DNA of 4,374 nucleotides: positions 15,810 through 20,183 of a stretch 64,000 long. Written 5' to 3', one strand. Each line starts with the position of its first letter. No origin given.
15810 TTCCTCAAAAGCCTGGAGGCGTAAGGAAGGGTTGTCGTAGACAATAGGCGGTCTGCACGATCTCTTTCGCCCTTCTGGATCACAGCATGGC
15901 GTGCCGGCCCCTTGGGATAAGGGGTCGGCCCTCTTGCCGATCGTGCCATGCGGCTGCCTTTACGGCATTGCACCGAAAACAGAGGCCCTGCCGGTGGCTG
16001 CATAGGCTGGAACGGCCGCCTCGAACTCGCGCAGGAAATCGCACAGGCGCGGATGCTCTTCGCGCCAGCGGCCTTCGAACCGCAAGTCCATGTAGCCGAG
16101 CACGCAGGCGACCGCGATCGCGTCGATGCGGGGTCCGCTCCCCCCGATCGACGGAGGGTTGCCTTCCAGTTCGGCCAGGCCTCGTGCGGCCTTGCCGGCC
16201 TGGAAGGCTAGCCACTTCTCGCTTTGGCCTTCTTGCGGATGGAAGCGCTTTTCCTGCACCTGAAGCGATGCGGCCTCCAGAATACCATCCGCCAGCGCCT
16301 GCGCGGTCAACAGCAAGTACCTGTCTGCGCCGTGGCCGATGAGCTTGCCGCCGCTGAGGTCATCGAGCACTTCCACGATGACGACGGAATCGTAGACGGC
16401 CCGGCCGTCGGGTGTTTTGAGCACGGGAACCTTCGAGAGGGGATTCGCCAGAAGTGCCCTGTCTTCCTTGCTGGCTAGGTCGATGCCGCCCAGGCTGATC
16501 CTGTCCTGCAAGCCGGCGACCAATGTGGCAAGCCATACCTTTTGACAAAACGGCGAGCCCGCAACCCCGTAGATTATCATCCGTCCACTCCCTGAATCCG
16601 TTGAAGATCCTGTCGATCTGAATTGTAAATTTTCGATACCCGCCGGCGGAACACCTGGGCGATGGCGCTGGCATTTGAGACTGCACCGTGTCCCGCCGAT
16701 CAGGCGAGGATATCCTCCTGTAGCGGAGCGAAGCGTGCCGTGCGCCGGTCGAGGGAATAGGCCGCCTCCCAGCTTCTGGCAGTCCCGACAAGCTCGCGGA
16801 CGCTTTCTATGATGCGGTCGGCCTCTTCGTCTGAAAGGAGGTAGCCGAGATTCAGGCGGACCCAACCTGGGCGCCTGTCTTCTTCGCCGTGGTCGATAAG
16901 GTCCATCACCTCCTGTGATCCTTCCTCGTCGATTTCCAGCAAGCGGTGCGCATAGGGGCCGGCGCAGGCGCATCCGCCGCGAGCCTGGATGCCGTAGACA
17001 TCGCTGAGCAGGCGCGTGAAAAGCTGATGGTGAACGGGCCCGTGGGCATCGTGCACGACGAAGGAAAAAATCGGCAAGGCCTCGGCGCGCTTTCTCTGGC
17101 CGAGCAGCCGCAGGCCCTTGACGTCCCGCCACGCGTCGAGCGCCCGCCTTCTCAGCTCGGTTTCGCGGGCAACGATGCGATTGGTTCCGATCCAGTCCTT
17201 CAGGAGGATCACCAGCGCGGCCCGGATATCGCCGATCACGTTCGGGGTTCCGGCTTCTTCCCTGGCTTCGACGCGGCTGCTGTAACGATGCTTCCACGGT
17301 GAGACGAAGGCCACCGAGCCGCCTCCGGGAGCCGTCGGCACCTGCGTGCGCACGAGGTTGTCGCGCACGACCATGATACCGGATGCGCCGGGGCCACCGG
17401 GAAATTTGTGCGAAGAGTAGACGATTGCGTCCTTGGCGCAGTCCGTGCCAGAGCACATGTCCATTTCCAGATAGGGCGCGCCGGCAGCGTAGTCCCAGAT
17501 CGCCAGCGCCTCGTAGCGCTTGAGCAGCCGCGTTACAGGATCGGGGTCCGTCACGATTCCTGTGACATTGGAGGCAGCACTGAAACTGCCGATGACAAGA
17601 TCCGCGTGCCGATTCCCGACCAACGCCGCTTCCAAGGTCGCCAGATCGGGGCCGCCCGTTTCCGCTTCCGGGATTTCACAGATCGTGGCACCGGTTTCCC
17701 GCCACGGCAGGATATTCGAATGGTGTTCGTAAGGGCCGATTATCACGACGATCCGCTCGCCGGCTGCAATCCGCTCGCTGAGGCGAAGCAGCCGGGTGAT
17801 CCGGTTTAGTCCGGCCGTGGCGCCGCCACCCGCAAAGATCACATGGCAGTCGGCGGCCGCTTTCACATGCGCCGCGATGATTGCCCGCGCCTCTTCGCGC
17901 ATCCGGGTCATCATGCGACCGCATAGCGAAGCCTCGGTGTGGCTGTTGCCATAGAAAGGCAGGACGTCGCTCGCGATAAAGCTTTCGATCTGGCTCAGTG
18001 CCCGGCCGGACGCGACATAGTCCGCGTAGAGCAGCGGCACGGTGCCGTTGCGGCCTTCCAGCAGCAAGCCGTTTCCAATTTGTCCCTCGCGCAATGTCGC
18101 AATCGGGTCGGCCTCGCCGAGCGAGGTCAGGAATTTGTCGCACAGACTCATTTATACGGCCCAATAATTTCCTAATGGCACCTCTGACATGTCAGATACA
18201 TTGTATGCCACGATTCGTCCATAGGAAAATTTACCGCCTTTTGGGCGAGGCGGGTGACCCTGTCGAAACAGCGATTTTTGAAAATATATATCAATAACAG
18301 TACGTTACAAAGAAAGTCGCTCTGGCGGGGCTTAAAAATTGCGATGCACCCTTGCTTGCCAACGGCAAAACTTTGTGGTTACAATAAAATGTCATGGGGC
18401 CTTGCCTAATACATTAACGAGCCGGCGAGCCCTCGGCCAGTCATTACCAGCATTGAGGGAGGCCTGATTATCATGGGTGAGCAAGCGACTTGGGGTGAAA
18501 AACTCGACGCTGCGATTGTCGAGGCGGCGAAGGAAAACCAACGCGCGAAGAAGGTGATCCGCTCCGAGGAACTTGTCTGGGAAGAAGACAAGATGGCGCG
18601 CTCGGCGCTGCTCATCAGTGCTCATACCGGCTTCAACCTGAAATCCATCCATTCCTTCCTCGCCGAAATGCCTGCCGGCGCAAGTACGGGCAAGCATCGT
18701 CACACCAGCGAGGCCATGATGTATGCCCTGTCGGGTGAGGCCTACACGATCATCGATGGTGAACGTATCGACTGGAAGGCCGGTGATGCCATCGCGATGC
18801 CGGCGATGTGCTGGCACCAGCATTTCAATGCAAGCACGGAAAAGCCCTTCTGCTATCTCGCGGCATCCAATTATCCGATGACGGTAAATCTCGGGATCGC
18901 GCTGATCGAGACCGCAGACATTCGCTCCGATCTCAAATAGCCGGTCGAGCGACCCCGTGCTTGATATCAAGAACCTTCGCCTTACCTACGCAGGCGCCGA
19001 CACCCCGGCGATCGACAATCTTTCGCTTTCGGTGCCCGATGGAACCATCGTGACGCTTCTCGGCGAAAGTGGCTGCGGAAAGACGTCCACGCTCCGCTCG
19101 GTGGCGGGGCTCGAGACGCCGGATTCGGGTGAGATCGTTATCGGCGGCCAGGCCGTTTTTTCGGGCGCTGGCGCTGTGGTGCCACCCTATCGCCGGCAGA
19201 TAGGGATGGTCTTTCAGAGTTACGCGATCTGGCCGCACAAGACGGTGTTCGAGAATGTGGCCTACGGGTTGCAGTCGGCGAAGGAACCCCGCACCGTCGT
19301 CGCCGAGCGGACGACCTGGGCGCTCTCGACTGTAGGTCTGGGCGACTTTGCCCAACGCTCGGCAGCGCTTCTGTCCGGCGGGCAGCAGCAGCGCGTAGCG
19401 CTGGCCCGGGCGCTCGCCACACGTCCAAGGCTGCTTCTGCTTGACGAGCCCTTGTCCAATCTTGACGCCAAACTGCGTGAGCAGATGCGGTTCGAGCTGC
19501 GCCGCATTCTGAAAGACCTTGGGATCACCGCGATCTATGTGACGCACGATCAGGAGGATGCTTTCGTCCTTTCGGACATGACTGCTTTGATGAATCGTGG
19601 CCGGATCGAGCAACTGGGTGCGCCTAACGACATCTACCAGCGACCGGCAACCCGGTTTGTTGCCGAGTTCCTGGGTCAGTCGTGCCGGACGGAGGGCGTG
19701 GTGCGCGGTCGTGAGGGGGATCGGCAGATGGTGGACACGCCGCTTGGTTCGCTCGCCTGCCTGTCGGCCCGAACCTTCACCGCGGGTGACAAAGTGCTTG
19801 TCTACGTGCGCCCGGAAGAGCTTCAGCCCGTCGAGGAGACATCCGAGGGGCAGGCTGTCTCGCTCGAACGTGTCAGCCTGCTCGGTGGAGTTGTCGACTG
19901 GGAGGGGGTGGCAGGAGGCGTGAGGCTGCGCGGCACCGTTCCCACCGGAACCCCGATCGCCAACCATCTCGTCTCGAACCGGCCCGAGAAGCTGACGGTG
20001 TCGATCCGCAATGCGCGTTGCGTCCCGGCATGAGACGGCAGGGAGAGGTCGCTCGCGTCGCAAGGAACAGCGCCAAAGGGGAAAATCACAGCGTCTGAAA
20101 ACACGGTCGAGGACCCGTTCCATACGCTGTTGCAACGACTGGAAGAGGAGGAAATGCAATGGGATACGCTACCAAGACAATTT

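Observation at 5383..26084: About 20 kb block of family-level-only enzymes that looks like one regulon of unknown substrate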

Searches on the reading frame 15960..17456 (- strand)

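Call 4: search_protein_families(library=pfam, proteins=[window:15960-17456:-])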
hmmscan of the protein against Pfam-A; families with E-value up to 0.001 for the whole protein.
window:15960-17456:- (498 aa): 3 families
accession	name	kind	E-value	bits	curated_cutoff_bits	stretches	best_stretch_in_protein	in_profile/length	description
PF13409.12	GST_N_2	-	5.4e-15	56.2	25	1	301-366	2-69/70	Glutathione S-transferase, N-terminal domain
PF13417.12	GST_N_3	-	3.2e-13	50.2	22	1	296-370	2-73/75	Glutathione S-transferase, N-terminal domain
PF13410.11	GST_C_2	-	2.5e-05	24.7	24.9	1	414-471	2-63/69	Glutathione S-transferase, C-terminal domain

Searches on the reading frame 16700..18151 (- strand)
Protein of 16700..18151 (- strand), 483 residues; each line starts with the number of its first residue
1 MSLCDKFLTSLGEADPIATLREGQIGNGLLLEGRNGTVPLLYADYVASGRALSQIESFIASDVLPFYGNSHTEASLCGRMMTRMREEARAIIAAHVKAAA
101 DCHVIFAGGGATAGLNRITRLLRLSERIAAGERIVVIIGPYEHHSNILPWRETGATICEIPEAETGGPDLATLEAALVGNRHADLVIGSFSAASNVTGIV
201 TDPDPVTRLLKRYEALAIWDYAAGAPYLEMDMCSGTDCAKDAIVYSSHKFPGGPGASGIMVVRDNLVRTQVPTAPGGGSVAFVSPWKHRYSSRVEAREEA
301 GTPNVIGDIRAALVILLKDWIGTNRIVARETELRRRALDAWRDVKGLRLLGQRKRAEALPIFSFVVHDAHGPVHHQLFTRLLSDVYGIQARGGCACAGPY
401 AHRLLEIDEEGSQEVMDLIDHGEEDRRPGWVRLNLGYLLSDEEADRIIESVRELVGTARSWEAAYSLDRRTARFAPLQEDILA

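Call 4: search_protein_families(library=pfam, proteins=[window:16700-18151:-])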
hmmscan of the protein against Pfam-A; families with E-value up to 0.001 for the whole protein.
window:16700-18151:- (483 aa): 2 families
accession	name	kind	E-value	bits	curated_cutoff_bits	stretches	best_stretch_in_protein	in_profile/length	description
PF00266.25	Aminotran_5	-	4.8e-42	144.7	21.5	1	63-404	23-349/371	Aminotransferase class-V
PF00155.27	Aminotran_1_2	-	0.0005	19.8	19.7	0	94-222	53-187/361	Aminotransferase class I and II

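Call 6: search_protein_families(library=ncbifam, proteins=[window:16700-18151:-], max_evalue=0.00001)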
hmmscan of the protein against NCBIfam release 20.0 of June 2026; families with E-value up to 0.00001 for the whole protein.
window:16700-18151:- (483 aa): 13 families
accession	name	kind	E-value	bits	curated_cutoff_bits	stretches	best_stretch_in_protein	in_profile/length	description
TIGR01979.1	sufS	subfamily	1.5e-39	136.1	475.1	1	39-403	18-368/403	SufS family cysteine desulfurase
NF006791.0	PRK09295.1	equivalog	2.9e-27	95.8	661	1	37-400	21-368/406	cysteine desulfurase SufS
NF041166.1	f2_encap_cargo1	exception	8e-26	91.3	800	1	81-403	287-593/623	family 2A encapsulin nanocompartment cargo protein cysteine desulfurase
NF008126.0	PRK10874.1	equivalog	3.5e-24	85.7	607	1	70-403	50-365/401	cysteine desulfurase CsdA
TIGR03392.1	FeS_syn_CsdA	equivalog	4.2e-23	82.1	493.6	1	75-402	52-361/398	cysteine desulfurase CsdA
TIGR01977.1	am_tr_V_EF2568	hypoth_equivalog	1.6e-20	73.5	377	1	81-412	42-352/376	cysteine desulfurase family protein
NF040779.1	Sec_lyase_SclA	exception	4.9e-16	58.6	525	1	75-404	35-344/378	selenocysteine lyase SclA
TIGR01976.1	am_tr_V_VC1184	hypoth_equivalog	2.5e-13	50.1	352.35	1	79-270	57-239/401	cysteine desulfurase-like protein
TIGR04343.1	egtE_PLP_lyase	equivalog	2.2e-09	36.6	400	1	87-350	58-296/370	ergothioneine biosynthesis PLP-dependent enzyme EgtE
TIGR03402.1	FeS_nifS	equivalog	2.6e-08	33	530.75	1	50-265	10-213/379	cysteine desulfurase NifS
TIGR03235.1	DNA_S_dndA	equivalog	4.7e-07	29.4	480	1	42-278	1-230/353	cysteine desulfurase DndA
TIGR02006.1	IscS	equivalog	4.8e-06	25.8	643.2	0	41-278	5-232/402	IscS subfamily cysteine desulfurase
NF010611.0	PRK14012.1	equivalog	7.9e-06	25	548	0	42-278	8-236/406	IscS subfamily cysteine desulfurase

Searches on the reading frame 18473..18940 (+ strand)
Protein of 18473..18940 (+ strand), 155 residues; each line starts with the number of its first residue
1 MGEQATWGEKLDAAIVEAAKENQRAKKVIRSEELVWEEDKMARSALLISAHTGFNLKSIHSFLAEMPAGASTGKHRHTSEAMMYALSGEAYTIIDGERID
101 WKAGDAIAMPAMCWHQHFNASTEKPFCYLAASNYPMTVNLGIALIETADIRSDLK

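Call 4: search_protein_families(library=pfam, proteins=[window:18473-18940:+])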
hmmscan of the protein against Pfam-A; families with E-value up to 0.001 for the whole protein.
window:18473-18940:+ (155 aa): 2 families
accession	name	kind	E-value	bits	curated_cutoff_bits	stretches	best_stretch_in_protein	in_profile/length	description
PF07883.17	Cupin_2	-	5.6e-16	58.5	27.2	1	63-129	2-67/70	Cupin domain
PF12973.13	Cupin_7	-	0.00024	21.3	27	1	60-128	34-98/105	ChrR Cupin-like domain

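Call 6: search_protein_families(library=ncbifam, proteins=[window:18473-18940:+], max_evalue=0.00001)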
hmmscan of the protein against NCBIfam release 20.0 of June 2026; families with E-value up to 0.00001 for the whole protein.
window:18473-18940:+ (155 aa): 2 families
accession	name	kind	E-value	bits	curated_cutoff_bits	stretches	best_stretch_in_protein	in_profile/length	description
NF049978.1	AminoSalDhMabB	equivalog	5.9e-12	45.7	650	1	66-144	256-332/351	5-aminosalicylate 1,2-dioxygenase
TIGR02272.1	gentisate_1_2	equivalog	2e-11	43.4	442.1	1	71-146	94-169/336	gentisate 1,2-dioxygenase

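Call 48: search_solved_structures(query=window:18473-18940:+, max_evalue=0.01)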
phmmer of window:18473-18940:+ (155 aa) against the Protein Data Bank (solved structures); distinct sequences matched with E-value up to 0.01: 10.
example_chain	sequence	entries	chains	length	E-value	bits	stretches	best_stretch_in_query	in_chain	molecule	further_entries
3bu7_A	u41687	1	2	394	1e-23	87.4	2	64-142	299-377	Gentisate 1,2-dioxygenase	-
2d40_A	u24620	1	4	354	3.8e-13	53.2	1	66-145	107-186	putative gentisate 1,2-dioxygenase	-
4fag_A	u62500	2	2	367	3.9e-09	40.1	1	71-147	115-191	Gentisate 1,2-dioxygenase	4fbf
3nst_A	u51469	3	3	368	4.2e-09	40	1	72-147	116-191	Gentisate 1,2-dioxygenase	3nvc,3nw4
4fah_A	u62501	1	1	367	4.4e-09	39.9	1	72-147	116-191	Gentisate 1,2-dioxygenase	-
2phd_A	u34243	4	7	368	4.6e-09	39.9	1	72-147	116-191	Gentisate 1,2-dioxygenase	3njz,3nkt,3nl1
3cew_A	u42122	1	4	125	8e-05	26.1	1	48-130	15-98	Uncharacterized cupin protein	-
4rd7_A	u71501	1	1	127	8e-05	26.1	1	67-126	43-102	Cupin 2 conserved barrel domain protein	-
5cu1_A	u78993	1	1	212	0.0039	20.7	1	48-129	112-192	DMSP lyase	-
1yhf_A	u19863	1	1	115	0.0073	19.8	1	24-117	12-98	hypothetical protein SPy1581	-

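Call 54: find_homologous_proteins(query=window:18473-18940:+, max_evalue=1e-15)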
Query window:18473-18940:+ (155 aa): 14 proteins with E <= 1e-15 among 74 candidates.
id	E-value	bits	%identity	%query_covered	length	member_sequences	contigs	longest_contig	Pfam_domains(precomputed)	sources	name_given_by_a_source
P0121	5.4e-97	340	99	100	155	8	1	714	PF07883.18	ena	-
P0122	1.8e-88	312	90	100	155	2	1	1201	PF07883.18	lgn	-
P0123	8.9e-85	300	86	100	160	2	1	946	PF07883.18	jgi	-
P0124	1.6e-71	257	76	98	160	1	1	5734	PF07883.18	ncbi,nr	ncbi:MAG: cupin domain-containing protein [Proteobacteria bacterium]|nr:MAG: cupin domain-containing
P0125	3.8e-70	253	73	99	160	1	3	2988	PF07883.18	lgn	-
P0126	4.7e-70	252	76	98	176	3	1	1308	PF07883.18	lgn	-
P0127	2.9e-68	247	69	99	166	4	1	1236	PF07883.18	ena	-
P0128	8.4e-67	242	68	99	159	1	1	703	PF07883.18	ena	-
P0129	1.7e-53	199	82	70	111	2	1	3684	PF07883.18,PF02311.26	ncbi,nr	ncbi:MAG: cupin domain-containing protein, partial [Zavarzinia sp.]|nr:cupin domain-containing prote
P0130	3.7e-53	198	58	95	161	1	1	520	PF07883.18,PF02311.26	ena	-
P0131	3.9e-51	191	56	93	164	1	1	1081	PF07883.18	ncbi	-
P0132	1.4e-48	183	54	97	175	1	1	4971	PF07883.18,PF02311.26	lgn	-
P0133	5.9e-48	181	56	91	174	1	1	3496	PF07883.18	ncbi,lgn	ncbi:MAG: cupin domain-containing protein [Pseudorhodoplanes sp.]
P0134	1.6e-47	179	53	93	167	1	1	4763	PF07883.18,PF02311.26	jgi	jgi:gentisate 1,2-dioxygenase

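Call 55: find_encoding_contigs(protein=P0124, flank=10000, max_places=2)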
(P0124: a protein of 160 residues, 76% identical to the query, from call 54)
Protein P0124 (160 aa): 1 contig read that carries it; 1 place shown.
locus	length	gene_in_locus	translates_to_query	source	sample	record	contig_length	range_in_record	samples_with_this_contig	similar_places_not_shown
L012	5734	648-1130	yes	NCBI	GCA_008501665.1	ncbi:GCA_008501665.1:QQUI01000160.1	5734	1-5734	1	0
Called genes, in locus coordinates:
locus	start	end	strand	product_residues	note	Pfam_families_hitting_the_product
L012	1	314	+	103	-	?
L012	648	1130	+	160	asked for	PF07883:Cupin_2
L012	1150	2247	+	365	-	PF00005:ABC_tran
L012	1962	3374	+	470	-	PF13416:SBP_bac_8 (weak)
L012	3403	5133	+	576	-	PF00528:BPD_transp_1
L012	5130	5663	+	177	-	PF01613:Flavin_Reduct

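Call 56: find_encoding_contigs(protein=P0132, flank=10000, max_places=2)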
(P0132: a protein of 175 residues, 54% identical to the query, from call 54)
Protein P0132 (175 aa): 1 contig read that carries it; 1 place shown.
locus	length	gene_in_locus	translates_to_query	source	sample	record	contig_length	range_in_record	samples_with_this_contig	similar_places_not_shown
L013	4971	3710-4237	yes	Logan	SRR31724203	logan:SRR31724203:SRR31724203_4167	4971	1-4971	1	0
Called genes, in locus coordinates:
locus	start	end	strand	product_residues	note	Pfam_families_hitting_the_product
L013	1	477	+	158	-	?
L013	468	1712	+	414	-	-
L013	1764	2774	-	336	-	PF01208:URO-D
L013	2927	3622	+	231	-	PF00392:GntR, PF07729:FCD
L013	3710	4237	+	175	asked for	PF07883:Cupin_2, PF02311:AraC_binding (weak)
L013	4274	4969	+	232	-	?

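Call 57: find_encoding_contigs(protein=P0134, flank=10000, max_places=2)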
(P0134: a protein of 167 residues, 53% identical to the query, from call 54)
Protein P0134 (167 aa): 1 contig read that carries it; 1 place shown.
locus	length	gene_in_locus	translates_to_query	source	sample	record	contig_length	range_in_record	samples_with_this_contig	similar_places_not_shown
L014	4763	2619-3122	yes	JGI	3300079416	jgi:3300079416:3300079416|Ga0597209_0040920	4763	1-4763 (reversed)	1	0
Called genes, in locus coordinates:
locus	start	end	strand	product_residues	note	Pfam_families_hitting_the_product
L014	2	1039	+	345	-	?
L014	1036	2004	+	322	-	PF00135:COesterase (weak), PF20434:BD-FAE, PF07859:Abhydrolase_3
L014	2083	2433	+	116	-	-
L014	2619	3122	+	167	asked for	PF07883:Cupin_2, PF02311:AraC_binding (weak)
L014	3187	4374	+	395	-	PF00005:ABC_tran, PF13304:AAA_21 (faint)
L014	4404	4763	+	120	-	?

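Call 104: predict_structure(alignment_id=A2)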
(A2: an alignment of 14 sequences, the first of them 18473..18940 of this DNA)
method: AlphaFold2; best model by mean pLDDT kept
length: 155 residues; sequences in the alignment: 14
mean_pLDDT: 66.4   pTM: 0.57
mean pLDDT of the five models: 66.4, 57.5, 56.2, 47.9, 47.6
residues with pLDDT >= 90: 4; 70-90: 70; 50-70: 40; < 50: 41
segments of 3 or more residues with pLDDT < 50: 40-49, 53-59, 136-155
pLDDT, mean of each block of 10 residues (from residue 1): 75 82 66 54 42 47 76 67 86 86 85 70 83 55 39 38
secondary structure, 60 per line:
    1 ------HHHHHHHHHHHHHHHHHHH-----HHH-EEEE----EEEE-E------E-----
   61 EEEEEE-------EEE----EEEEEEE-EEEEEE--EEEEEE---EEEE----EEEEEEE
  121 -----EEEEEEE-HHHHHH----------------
elements in order: H7-25 E35-38 E43-46 E61-66 E74-76 E81-87 E89-94 E97-102 E106-109 E114-120 E126-132 H134-139

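Call 106: fold_search(model_id=the predicted structure, library=pdb)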
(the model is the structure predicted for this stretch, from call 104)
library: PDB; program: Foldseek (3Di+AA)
matches with E <= 10: 1947; with E <= 0.001: 527
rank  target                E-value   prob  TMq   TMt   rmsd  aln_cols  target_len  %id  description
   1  7zyb                  4.6e-07  1.00  0.50  0.67   4.1       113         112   19  BeKdgF with Ca (released 2023-06-14)
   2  3cew_A                6.7e-07  1.00  0.46  0.58   6.7       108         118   23  Crystal structure of a cupin protein (BF4112) from Bacteroides fragilis. Northeast Structural Genomics Consortium targ (released 2008-03-25)
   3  8ch4_A                7.5e-07  1.00  0.54  0.47  12.4       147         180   15  Crystal structure of the ring cleaving dioxygenase 5-nitrosalicylate 1,2-dioxygenase from Bradyrhizobium sp. (released 2023-07-05)
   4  7zyc                  9.3e-07  1.00  0.53  0.71   3.7       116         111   22  BeKdgF with Zn (released 2023-06-14)
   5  3bu7_B                1.0e-06  1.00  0.52  0.24  12.3       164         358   20  Crystal Structure and Biochemical Characterization of GDOsp, a Gentisate 1,2-Dioxygenase from Silicibacter Pomeroyi (released 2008-08-12)
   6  3bu7_A                1.1e-06  1.00  0.52  0.25   8.5       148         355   21  Crystal Structure and Biochemical Characterization of GDOsp, a Gentisate 1,2-Dioxygenase from Silicibacter Pomeroyi (released 2008-08-12)
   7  8ch4_D                1.2e-06  1.00  0.50  0.43  14.6       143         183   15  Crystal structure of the ring cleaving dioxygenase 5-nitrosalicylate 1,2-dioxygenase from Bradyrhizobium sp. (released 2023-07-05)
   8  6o2d_A                1.5e-06  1.00  0.52  0.58   5.0       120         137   16  Schizosaccharomyces pombe Cnp3 Cupin Domain (released 2019-08-21)
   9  6xwv_B                1.5e-06  1.00  0.53  0.64   9.8       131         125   12  Crystal structure of drosophila melanogaster CENP-C bound to CAL1 (released 2020-04-01)
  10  8ch4_B                1.7e-06  1.00  0.50  0.43  14.1       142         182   15  Crystal structure of the ring cleaving dioxygenase 5-nitrosalicylate 1,2-dioxygenase from Bradyrhizobium sp. (released 2023-07-05)
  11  4rd7                  2.0e-06  1.00  0.53  0.67   5.3       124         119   22  The crystal structure of a Cupin 2 conserved barrel domain protein from Salinispora arenicola CNS-205 (released 2014-10-01)
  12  6xwv_D                2.0e-06  1.00  0.51  0.63   8.4       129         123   12  Crystal structure of drosophila melanogaster CENP-C bound to CAL1 (released 2020-04-01)
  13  1o4t_A                2.5e-06  1.00  0.55  0.72   3.3       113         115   24  Crystal structure of a predicted oxalate decarboxylase (tm1287) from thermotoga maritima at 1.95 A resolution (released 2003-07-15)
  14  4mv2_B                3.3e-06  1.00  0.53  0.66   4.5       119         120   15  Crystal structure of plu4264 protein from Photorhabdus luminescens (released 2013-10-02)
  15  6o2d_B                3.3e-06  1.00  0.43  0.46   6.4       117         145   15  Schizosaccharomyces pombe Cnp3 Cupin Domain (released 2019-08-21)
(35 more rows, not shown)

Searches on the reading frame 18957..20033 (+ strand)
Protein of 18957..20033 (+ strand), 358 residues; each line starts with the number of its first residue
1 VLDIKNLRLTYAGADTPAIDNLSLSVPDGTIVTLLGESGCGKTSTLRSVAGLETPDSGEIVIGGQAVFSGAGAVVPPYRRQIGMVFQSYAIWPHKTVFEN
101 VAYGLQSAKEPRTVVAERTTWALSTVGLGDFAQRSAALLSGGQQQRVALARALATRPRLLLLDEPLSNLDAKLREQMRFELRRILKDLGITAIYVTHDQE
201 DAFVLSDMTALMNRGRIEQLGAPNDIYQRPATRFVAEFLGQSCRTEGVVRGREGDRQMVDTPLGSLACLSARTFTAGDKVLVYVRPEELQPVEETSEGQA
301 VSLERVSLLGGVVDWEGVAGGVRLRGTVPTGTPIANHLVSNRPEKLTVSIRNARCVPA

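Call 4: search_protein_families(library=pfam, proteins=[window:18957-20033:+])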
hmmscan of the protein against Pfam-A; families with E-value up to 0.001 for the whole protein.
window:18957-20033:+ (358 aa): 2 families
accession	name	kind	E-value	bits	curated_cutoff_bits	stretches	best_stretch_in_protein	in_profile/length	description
PF00005.33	ABC_tran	-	4.8e-36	124.8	25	1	20-166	2-136/137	ABC transporter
PF13304.12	AAA_21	-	0.00031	21.4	27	0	134-198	233-299/304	AAA domain, putative AbiEii toxin, Type IV TA system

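Call 6: search_protein_families(library=ncbifam, proteins=[window:18957-20033:+], max_evalue=0.00001)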
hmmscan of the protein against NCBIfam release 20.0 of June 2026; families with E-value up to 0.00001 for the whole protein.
window:18957-20033:+ (358 aa): 184 families (the best 25 are shown)
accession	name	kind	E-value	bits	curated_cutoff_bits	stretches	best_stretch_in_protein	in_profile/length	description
TIGR03265.1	PhnT2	equivalog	2.5e-91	306.5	457.7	1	3-311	6-304/353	putative 2-aminoethylphosphonate ABC transporter ATP-binding protein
NF006987.0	PRK09452.1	equivalog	3.4e-91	305.8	482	1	4-297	20-306/378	spermidine/putrescine ABC transporter ATP-binding protein PotA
TIGR01187.1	potA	subfamily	1.1e-89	300.7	355.6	1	34-297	1-260/325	polyamine ABC transporter ATP-binding protein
NF043075.1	MMSYN1_0197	equivalog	8.1e-86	288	550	1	1-297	2-286/341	spermidine/putrescine ABC transporter ATP-binding protein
NF008653.0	PRK11650.1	subfamily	5.4e-85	285.5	432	1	2-311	4-306/357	sn-glycerol-3-phosphate ABC transporter ATP-binding protein UgpC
TIGR03258.1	PhnT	equivalog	4.3e-82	276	499.15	1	4-290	11-292/359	2-aminoethylphosphonate ABC transport system ATP-binding subunit PhnT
NF008513.0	PRK11432.1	equivalog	6.7e-82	275.2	496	1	15-312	18-306/351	ferric ABC transporter ATP-binding protein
NF008621.0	PRK11607.1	equivalog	3e-81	273.1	613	1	1-296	19-309/377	putrescine ABC transporter ATP-binding subunit PotG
NF040933.2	ABC_arch_GlcV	equivalog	1.5e-76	257.6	450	1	10-301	11-300/357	glucose ABC transporter ATP-binding protein GlcV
TIGR00968.1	3a0106s01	subfamily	7.3e-74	248.2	342.75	1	15-242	12-234/237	sulfate ABC transporter ATP-binding protein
NF008105.0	PRK10851.1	equivalog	1e-68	231.7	502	1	15-295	14-286/362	sulfate/thiosulfate ABC transporter ATP-binding protein CysA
NF008233.0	PRK11000.1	equivalog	2.1e-68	230.9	568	1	14-296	14-295/369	maltose/maltodextrin ABC transporter ATP-binding protein MalK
NF040840.2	tungstate_WtpC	equivalog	3.5e-66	223.9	440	1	18-291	15-278/347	tungstate ABC transporter ATP-binding protein WtpC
TIGR01186.1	proV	subfamily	1.2e-56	192.4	326.6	1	17-241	7-232/363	betaine/proline/choline family ABC transporter ATP-binding protein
TIGR02142.1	modC_ABC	equivalog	3.5e-55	187.7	285.05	1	22-290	16-283/353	molybdenum ABC transporter ATP-binding protein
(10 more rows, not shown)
